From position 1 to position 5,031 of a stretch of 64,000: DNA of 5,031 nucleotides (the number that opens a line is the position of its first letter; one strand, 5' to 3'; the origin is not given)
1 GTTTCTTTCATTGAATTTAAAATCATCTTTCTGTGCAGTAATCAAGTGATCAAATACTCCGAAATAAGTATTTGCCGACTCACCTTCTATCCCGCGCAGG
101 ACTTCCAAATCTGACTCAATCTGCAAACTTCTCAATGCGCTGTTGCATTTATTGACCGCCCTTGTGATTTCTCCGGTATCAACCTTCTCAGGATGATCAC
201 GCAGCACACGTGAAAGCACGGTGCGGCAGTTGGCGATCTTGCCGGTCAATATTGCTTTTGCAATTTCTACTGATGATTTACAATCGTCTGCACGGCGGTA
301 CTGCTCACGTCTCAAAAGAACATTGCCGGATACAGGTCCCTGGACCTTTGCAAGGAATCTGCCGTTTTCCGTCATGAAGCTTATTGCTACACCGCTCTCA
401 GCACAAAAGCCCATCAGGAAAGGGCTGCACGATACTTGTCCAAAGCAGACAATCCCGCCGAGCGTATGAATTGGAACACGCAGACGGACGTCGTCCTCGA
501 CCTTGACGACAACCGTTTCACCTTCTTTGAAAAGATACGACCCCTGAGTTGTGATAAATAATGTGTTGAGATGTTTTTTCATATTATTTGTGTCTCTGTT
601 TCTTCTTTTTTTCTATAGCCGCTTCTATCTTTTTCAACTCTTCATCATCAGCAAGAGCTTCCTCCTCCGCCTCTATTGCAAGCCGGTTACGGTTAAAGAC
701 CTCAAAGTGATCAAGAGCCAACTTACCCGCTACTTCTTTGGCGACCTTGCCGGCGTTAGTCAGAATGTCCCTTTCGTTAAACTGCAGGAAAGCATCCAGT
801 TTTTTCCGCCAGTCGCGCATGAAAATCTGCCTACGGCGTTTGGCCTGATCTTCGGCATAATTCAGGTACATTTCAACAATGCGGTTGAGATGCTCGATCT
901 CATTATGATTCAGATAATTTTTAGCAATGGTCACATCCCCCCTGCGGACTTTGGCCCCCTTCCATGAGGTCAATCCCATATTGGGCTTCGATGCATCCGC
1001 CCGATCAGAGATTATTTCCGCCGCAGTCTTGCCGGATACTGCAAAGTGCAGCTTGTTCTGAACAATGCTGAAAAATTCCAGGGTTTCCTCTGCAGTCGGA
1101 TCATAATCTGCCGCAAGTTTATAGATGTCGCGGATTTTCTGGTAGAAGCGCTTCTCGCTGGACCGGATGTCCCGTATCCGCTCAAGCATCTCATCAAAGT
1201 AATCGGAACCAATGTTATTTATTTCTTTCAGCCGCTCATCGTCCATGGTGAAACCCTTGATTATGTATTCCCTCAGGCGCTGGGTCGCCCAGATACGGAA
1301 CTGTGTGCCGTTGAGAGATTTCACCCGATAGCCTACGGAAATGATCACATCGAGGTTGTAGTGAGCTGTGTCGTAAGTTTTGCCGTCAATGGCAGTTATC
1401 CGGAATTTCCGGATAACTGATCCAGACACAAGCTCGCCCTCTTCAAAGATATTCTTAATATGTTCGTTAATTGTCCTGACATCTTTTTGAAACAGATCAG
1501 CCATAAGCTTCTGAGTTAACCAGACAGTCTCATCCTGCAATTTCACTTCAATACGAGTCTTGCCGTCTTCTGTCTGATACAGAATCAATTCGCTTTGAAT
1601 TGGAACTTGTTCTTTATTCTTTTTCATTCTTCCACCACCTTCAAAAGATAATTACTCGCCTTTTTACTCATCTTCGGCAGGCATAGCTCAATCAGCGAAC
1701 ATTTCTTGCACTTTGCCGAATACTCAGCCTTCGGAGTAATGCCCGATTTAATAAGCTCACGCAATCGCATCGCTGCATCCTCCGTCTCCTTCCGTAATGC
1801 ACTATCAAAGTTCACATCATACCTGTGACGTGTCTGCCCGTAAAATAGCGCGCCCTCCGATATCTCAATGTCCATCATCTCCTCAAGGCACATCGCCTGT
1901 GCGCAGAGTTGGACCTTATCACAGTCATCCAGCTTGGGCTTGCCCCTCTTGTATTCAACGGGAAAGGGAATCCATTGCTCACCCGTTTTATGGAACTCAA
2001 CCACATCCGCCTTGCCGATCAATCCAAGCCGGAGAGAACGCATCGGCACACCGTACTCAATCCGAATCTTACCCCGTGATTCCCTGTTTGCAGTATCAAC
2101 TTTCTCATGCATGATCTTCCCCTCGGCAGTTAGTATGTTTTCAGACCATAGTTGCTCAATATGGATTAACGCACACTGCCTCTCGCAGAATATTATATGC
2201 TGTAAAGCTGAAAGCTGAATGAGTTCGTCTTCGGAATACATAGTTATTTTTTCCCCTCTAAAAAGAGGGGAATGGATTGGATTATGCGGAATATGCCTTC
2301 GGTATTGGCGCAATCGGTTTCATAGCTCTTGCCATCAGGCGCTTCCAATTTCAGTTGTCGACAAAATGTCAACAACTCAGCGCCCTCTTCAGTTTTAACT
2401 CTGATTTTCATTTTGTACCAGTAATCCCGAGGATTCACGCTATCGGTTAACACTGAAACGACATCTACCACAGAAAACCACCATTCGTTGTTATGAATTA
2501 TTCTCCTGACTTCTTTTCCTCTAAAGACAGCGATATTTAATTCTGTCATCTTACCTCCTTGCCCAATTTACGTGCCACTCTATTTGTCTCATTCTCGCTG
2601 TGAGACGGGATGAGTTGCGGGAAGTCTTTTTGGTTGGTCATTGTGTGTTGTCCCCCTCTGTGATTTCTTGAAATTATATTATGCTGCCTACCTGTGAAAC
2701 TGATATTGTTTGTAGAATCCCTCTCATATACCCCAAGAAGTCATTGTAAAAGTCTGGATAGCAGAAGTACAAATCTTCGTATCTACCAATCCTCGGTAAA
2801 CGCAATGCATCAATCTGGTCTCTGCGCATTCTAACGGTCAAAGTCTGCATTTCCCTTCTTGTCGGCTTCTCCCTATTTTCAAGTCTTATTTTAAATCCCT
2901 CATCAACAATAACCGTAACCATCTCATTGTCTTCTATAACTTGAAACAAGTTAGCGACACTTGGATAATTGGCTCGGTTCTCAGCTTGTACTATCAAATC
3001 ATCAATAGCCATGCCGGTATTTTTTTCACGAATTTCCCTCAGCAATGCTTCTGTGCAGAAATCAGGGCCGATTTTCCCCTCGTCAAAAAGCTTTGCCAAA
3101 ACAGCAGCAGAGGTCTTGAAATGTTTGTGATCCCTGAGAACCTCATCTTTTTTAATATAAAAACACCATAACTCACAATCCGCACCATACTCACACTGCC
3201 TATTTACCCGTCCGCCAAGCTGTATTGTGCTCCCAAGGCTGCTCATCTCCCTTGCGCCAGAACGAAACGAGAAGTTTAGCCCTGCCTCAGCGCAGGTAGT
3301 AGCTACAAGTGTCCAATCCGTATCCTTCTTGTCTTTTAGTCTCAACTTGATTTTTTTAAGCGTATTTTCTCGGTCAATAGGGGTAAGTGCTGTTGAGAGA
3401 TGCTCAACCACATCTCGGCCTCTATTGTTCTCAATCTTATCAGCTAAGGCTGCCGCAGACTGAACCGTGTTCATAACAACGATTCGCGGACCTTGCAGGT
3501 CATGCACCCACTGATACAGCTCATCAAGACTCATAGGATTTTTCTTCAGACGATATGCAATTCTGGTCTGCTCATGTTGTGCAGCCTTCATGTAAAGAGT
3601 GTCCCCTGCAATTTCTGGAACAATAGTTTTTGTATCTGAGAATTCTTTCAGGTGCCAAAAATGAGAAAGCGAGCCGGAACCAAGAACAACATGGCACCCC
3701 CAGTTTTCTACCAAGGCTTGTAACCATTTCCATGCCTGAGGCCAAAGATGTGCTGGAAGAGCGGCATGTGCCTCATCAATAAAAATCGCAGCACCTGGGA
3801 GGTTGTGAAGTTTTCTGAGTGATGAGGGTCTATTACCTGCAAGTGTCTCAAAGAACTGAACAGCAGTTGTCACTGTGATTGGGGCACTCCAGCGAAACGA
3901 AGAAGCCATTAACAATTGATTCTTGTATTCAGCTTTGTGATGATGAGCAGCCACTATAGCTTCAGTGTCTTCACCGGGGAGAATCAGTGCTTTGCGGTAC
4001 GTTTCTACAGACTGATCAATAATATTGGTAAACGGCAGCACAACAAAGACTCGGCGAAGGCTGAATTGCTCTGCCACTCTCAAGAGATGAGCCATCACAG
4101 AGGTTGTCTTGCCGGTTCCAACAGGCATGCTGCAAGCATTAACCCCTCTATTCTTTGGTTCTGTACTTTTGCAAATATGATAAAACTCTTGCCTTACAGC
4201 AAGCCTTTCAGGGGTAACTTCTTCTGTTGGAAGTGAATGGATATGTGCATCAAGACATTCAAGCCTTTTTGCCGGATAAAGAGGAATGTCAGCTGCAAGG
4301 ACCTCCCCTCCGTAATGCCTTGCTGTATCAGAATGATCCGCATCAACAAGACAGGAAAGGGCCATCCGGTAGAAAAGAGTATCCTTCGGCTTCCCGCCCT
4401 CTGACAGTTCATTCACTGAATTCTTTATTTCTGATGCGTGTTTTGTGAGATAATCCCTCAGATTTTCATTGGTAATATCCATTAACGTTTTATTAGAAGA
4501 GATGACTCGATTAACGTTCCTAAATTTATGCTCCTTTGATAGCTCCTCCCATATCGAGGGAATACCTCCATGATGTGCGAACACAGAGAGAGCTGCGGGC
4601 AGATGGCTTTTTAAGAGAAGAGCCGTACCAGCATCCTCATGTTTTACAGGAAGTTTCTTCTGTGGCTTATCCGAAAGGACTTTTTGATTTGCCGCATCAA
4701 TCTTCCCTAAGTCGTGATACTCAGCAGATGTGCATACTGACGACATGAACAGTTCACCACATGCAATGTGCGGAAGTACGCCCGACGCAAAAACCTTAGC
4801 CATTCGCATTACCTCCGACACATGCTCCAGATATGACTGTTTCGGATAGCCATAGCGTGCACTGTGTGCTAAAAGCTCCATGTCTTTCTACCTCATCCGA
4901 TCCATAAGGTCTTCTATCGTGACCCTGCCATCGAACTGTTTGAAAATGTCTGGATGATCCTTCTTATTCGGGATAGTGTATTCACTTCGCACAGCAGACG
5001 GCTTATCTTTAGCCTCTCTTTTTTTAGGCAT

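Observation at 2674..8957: Type I-C locus with an apparently swapped interference module: broken canonical cas3 upstream, divergent cas5-cas8-cas7-cas3 downstream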

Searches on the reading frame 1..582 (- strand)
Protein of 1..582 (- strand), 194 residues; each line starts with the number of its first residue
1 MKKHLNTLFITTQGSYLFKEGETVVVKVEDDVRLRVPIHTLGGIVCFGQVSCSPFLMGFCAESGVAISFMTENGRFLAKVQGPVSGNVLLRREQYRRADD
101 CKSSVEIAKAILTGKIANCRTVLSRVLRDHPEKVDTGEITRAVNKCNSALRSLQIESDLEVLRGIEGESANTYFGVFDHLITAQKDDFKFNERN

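Call 3: search_protein_families(library=ncbifam, proteins=[window:1-582:-], max_evalue=0.01)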
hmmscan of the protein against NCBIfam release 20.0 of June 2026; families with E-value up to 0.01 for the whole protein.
window:1-582:- (194 aa): 7 families
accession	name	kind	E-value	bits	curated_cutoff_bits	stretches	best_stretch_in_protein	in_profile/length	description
TIGR03640.1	cas1_DVULG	exception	1.4e-73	248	385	1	3-194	1-192/340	type I-C CRISPR-associated endonuclease Cas1c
NF049935.1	cas4g_cas1g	exception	2e-38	132.2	560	1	4-194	213-398/546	CRISPR-associated endonuclease Cas4g/Cas1g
TIGR00287.1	cas1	equivalog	1.3e-34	119.8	71.7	1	7-194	1-184/327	CRISPR-associated endonuclease Cas1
TIGR04093.1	cas1_CYANO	exception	1.1e-30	106.7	385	1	6-194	1-186/334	type I-D CRISPR-associated endonuclease Cas1d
TIGR03983.1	cas1_MYXAN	equivalog_domain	3.6e-19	68.9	358.05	1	5-193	11-197/347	type I-MYXAN CRISPR-associated endonuclease Cas1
TIGR03641.1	cas1_HMARI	exception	2.3e-17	63.3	304.1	1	7-194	2-176/324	type I-B CRISPR-associated endonuclease Cas1b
TIGR04329.1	cas1_PREFRAN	exception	2e-16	60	300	1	3-176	5-170/317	type V CRISPR-associated endonuclease Cas1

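Call 4: search_protein_families(library=pfam, proteins=[window:1-582:-], max_evalue=0.01)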
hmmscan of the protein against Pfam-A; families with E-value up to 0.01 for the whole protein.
window:1-582:- (194 aa): 1 family
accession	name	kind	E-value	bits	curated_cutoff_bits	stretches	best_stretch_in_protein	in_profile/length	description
PF01867.21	Cas_Cas1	-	2.6e-54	184.7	22.3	1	8-194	1-180/283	CRISPR associated protein Cas1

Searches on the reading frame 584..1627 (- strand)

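Call 3: search_protein_families(library=ncbifam, proteins=[window:584-1627:-], max_evalue=0.01)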
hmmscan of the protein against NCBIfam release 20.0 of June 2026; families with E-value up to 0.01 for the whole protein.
window:584-1627:- (347 aa): 0 families

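Call 4: search_protein_families(library=pfam, proteins=[window:584-1627:-], max_evalue=0.01)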
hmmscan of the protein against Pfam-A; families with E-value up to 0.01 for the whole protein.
window:584-1627:- (347 aa): 1 family
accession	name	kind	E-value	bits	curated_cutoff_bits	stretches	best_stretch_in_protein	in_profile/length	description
PF13310.11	Virulence_RhuM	-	1.4e-112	375.5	33.7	1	70-315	1-248/252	Virulence protein RhuM family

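Call 15: search_protein_families(library=padloc, proteins=[window:584-1627:-], max_evalue=0.1)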
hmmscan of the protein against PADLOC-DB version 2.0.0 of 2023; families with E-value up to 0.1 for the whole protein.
window:584-1627:- (347 aa): 40 families (the best 25 are shown)
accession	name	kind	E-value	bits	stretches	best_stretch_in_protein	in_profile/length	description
PDLC04852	PDC-S05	-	1.7e-146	485.5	1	2-344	2-345/346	-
PDLC04851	PDC-S05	-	9.6e-142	470.1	1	2-336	2-336/342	-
PDLC04853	PDC-S05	-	2.9e-141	468.5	1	11-344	5-335/336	-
PDLC04843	PDC-S05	-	5e-128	424.9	1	11-333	5-324/330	-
PDLC04868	PDC-S05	-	1.9e-125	416.4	1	11-318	5-318/335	-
PDLC04871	PDC-S05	-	1.6e-116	388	1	9-312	128-438/468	-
PDLC04864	PDC-S05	-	2.9e-113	375.7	1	69-343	4-275/277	-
PDLC04870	PDC-S05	-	1.2e-94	313.6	1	10-212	7-209/214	-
PDLC04876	PDC-S05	-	3.4e-74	246.3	1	5-171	5-170/174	-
PDLC04858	PDC-S05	-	1.8e-56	187.7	1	11-138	4-131/138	-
PDLC04965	PDC-S23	-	3.5e-54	182.4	1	11-178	4-170/327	-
PDLC04854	PDC-S05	-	1e-53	180.2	1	12-176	4-167/212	-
PDLC04964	PDC-S23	-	3.8e-52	175.5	1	12-176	4-167/331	-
PDLC04872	PDC-S05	-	1.4e-51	172.2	1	11-138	4-134/152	-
PDLC04874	PDC-S05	-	1.7e-50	168.8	1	13-134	7-126/165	-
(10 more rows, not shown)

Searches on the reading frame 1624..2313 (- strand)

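Call 3: search_protein_families(library=ncbifam, proteins=[window:1624-2313:-], max_evalue=0.01)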
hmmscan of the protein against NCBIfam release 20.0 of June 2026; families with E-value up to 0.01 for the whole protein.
window:1624-2313:- (229 aa): 3 families
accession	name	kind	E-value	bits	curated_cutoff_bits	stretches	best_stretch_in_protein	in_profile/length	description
TIGR00372.1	cas4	equivalog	2.6e-42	144.7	65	1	32-213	1-180/180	CRISPR-associated protein Cas4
NF049935.1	cas4g_cas1g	exception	3e-37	128.3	560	1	32-214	2-192/546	CRISPR-associated endonuclease Cas4g/Cas1g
TIGR04328.1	cas4_PREFRAN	exception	1.3e-08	35.1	70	1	32-211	1-175/178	type V CRISPR-associated protein Cas4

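Call 4: search_protein_families(library=pfam, proteins=[window:1624-2313:-], max_evalue=0.01)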
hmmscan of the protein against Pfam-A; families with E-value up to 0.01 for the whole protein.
window:1624-2313:- (229 aa): 2 families
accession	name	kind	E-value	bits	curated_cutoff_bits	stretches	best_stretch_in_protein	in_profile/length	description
PF01930.23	Cas_Cas4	-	8.4e-28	97.9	22.7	1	35-212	3-159/160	Domain of unknown function DUF83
PF12705.13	PDDEXK_1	-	0.00072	20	22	1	68-211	92-246/247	PD-(D/E)XK nuclease superfamily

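Call 15: search_protein_families(library=padloc, proteins=[window:1624-2313:-], max_evalue=0.1)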
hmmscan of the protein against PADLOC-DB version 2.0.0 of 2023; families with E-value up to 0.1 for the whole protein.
window:1624-2313:- (229 aa): 20 families
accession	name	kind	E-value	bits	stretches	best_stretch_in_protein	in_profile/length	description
PDLC01773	Cas4c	-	6.5e-89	295.2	1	22-223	10-206/229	-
PDLC01774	Cas4c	-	2e-64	215.2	1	30-229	7-211/213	-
PDLC02034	Cas4d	-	2.4e-49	165.6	1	28-220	2-189/192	-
PDLC00943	Cas4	-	6.8e-43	144.7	1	32-213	1-180/180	CRISPR-associated protein Cas4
PDLC01611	Cas4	-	8.1e-39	131.4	1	34-213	2-158/158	"CAS-I,CAS-II,CAS-III,CAS-IV,CAS-V,CAS-VI; acquisition_associated"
PDLC00944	Cas4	-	2.1e-37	127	1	33-212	2-177/177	Cas4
PDLC01250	Cas4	-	4.3e-37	126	1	32-212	1-168/168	"CAS-I,CAS-II,CAS-III,CAS-IV,CAS-V,CAS-VI; acquisition_associated"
PDLC01747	Cas1g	-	1.6e-32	110.8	1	34-219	3-184/523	-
PDLC01447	Cas4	-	2.1e-27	94.5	1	32-214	5-160/161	"CAS-I,CAS-II,CAS-III,CAS-IV,CAS-V,CAS-VI; acquisition_associated"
PDLC02035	Cas4d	-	1.1e-23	81.7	1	28-217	2-180/196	-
PDLC01775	Cas4c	-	3.9e-22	76.9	1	104-215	3-112/131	-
PDLC02067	Cas1b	-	9.3e-22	75.5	1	36-219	2-182/533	-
PDLC02083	Cas4_II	-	1.6e-15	56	1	33-211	3-183/186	-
PDLC01771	Cas4b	-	3.4e-10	38.4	1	37-212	9-159/162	-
PDLC02087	Cas4b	-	9e-10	37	1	33-211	4-188/189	-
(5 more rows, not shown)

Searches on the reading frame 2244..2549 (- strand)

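Call 15: search_protein_families(library=padloc, proteins=[window:2244-2549:-], max_evalue=0.1)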
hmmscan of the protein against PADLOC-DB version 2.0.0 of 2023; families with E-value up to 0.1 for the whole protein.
window:2244-2549:- (101 aa): 2 families
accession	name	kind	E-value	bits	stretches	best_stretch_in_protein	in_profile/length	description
PDLC04920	PDC-S13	-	4.7e-39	132.4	1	2-94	2-96/286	-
PDLC04841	PDC-S04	-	1.2e-18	65.8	1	4-94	5-99/292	-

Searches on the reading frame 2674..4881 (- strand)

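Call 3: search_protein_families(library=ncbifam, proteins=[window:2674-4881:-], max_evalue=0.01)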
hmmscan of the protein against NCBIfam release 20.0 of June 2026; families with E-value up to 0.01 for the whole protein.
window:2674-4881:- (735 aa): 4 families
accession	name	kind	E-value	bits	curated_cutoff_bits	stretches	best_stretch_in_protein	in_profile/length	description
TIGR02621.3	cas3_GSU0051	exception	7.7e-25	87.8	400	1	445-597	250-406/854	type I-G CRISPR-associated helicase/endonuclease Cas3g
TIGR01587.1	cas3_core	equivalog_domain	5.6e-20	71.8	102.45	1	253-580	7-338/358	CRISPR-associated helicase Cas3'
TIGR01596.1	cas3_HD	equivalog_domain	9.9e-13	48.5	43.45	1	19-187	3-178/178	CRISPR-associated endonuclease Cas3''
TIGR04095.1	dnd_restrict_1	equivalog_domain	0.00055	19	600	1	243-372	22-143/451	DNA phosphorothioation system restriction enzyme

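Call 4: search_protein_families(library=pfam, proteins=[window:2674-4881:-], max_evalue=0.01)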
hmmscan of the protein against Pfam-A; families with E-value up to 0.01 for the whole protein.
window:2674-4881:- (735 aa): 4 families
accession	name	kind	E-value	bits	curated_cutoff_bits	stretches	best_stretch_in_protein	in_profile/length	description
PF22590.2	Cas3-like_C_2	-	4.9e-12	46.5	27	1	467-562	6-104/106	CRISPR-associated nuclease/helicase Cas3, C-terminal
PF04851.21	ResIII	-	3.8e-09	37.1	22.5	1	247-376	25-139/164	Type III restriction enzyme, res subunit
PF00270.35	DEAD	-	3.1e-07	30.7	26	1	250-376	19-131/167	DEAD/DEAH box helicase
PF00271.37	Helicase_C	-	0.0006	20.5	23.5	1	461-538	12-82/110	Helicase conserved C-terminal domain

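Call 15: search_protein_families(library=padloc, proteins=[window:2674-4881:-], max_evalue=0.1)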
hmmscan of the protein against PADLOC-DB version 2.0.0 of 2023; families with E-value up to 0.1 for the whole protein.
window:2674-4881:- (735 aa): 27 families (the best 25 are shown)
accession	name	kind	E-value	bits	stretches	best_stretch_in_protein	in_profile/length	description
PDLC01765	Cas3c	-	2e-98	328.9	1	1-720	11-600/612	-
PDLC01766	Cas3c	-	3e-82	275.3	1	2-718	326-998/1009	-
PDLC01759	Cas3b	-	2.7e-71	239.3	1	2-660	2-628/711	-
PDLC02082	Cas3b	-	1.1e-54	184.1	1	13-659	7-651/734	-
PDLC01758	Cas3b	-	1.6e-40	137.3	2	253-661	302-709/797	-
PDLC01763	Cas3b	-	1.6e-37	127.7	1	118-579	143-577/762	-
PDLC01764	Cas3b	-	2.8e-31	106.9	1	247-573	289-612/844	-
PDLC01761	Cas3b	-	1.9e-29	100.9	1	2-601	3-575/705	-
PDLC00938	Cas3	-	1.5e-20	71.8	1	253-580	7-338/358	CRISPR-associated helicase Cas3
PDLC01252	Cas3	-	1.2e-19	68.9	1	253-567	7-291/324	CAS-I; effector_G3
PDLC01769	Cas3g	-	2.2e-19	67.6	2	447-613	253-417/836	-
PDLC01757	Cas3b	-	2.4e-18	64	1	14-601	10-535/676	-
PDLC01770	Cas3g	-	5.5e-18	62.8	3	447-600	235-379/733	-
PDLC01254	Cas3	-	9.7e-17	59.7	1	11-190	3-162/164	CAS-I; effector_G3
PDLC01710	Cas3a1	-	5.6e-16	56.2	1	241-649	214-549/745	Cas3_1_CAS-I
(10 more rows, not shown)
